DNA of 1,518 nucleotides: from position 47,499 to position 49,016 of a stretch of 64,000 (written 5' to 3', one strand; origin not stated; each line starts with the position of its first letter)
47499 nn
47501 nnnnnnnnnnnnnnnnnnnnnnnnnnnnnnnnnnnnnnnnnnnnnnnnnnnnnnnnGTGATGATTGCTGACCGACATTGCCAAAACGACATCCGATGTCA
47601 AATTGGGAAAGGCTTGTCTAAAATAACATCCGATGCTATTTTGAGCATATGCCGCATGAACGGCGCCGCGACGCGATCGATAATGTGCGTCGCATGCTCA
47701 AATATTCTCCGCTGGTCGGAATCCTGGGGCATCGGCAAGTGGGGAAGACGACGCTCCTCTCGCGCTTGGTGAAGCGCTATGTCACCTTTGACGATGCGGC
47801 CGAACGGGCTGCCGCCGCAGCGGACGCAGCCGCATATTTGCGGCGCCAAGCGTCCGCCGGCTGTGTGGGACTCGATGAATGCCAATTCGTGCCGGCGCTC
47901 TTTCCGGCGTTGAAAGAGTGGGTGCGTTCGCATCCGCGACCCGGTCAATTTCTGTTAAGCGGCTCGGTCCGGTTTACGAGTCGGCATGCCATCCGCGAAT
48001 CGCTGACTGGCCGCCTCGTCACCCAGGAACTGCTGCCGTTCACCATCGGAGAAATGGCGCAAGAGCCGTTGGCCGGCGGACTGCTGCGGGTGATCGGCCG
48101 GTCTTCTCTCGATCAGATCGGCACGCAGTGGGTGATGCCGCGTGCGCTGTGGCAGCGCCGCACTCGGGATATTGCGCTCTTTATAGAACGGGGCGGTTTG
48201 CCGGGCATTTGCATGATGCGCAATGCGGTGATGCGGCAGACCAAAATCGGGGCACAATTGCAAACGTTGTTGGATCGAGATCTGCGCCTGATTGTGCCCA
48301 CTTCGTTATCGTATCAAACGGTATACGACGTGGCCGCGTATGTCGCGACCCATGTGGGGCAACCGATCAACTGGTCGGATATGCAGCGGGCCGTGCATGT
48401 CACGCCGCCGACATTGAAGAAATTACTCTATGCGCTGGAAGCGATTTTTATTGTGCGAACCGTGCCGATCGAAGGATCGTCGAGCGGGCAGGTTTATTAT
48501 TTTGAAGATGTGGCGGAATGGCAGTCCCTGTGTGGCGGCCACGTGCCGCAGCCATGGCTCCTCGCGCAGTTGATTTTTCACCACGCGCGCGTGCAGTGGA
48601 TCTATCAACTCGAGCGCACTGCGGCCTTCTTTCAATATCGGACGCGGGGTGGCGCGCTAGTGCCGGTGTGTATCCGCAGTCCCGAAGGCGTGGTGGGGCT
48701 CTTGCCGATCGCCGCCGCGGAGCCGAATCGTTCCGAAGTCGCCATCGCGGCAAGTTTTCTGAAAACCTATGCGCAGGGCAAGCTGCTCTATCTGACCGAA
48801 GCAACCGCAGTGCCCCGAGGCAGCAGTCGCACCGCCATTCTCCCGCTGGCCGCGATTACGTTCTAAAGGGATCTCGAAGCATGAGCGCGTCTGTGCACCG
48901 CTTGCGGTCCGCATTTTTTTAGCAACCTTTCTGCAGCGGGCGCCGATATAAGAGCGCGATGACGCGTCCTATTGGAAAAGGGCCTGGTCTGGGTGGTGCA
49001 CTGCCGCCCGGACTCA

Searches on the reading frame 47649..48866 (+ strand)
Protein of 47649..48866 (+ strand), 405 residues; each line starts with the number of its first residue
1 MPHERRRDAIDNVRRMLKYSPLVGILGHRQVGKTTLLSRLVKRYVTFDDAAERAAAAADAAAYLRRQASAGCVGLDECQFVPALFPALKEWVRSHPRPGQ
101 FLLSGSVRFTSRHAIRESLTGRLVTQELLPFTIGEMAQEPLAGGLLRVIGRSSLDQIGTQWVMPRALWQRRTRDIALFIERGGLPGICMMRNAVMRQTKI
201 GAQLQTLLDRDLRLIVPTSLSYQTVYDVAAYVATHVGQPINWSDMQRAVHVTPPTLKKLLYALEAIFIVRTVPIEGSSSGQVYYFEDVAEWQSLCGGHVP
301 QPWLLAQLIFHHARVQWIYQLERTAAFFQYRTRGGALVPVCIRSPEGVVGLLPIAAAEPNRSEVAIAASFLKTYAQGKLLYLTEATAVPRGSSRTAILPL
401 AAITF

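Call 5: search_protein_families(library=pfam, proteins=[window:47649-48866:+], max_evalue=0.1)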
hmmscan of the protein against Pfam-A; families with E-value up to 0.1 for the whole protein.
window:47649-48866:+ (405 aa): 6 families
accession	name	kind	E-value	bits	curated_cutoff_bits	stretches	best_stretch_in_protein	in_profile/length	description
PF13173.12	AAA_14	-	2.1e-20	73.4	27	1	21-136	3-128/129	AAA domain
PF13635.12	DUF4143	-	0.0032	17.7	28.1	1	225-273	16-64/160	Domain of unknown function (DUF4143)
PF00009.33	GTP_EFTU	-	0.011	15.8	26.5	1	22-54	5-37/188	Elongation factor Tu GTP binding domain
PF20720.3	nSTAND3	-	0.036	14.2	27.2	0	8-46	5-43/155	Novel STAND NTPase 3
PF13191.12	AAA_16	-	0.077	13.9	32.6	0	10-45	16-49/167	AAA ATPase domain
PF08477.19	Roc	-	0.078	13.7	27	0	24-48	3-27/119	Ras of Complex, Roc, domain of DAPkinase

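Call 6: search_protein_families(library=ncbifam, proteins=[window:47649-48866:+], max_evalue=0.1)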
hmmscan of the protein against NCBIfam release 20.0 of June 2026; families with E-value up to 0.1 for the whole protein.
window:47649-48866:+ (405 aa): 4 families
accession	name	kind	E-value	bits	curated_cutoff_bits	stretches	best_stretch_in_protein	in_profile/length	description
TIGR00231.1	small_GTP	domain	0.00028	20.7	42.5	1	22-45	5-28/164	GTP-binding protein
NF003078.0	PRK04004.1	equivalog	0.051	12.1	468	1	20-48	11-39/598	translation initiation factor IF-2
NF041814.1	Avs5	equivalog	0.053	11.4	1000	1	6-48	326-368/763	AVAST type 5 anti-phage protein Avs5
TIGR00487.1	IF-2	equivalog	0.085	11.6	424.4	0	12-48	79-115/587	translation initiation factor IF-2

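Call 19: search_protein_families(library=padloc, proteins=[window:47649-48866:+], max_evalue=0.1)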
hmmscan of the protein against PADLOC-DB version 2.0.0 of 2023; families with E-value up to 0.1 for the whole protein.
window:47649-48866:+ (405 aa): 8 families
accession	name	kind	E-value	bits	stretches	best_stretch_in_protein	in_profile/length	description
PDLC04790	PDC-S01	-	4.8e-49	165.2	1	5-273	12-271/422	-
PDLC04789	PDC-S01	-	1.3e-20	71.8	1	6-272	3-246/375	-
PDLC04787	PDC-S01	-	1.7e-11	41.6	1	6-274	13-277/412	-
PDLC04791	PDC-S01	-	1.2e-05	22.2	1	24-137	23-151/395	-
PDLC04786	PDC-S01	-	0.0064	13.3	1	21-44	22-44/439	-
PDLC04788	PDC-S01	-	0.0067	13.4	0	20-45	20-44/448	-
PDLC01994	RtcR_PspF1--CARF_AAA_HTH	-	0.017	12.2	1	4-44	165-205/468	-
PDLC04984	PDC-S27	-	0.02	11.8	1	18-51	21-54/474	-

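Call 20: search_protein_families(library=phrogs, proteins=[window:47649-48866:+], max_evalue=0.1)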
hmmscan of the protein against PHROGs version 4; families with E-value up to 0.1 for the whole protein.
window:47649-48866:+ (405 aa): 1 family
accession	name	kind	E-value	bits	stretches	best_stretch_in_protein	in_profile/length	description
phrog_139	-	other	0.039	14.3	1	13-56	76-114/342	deoxynucleoside monophosphate kinase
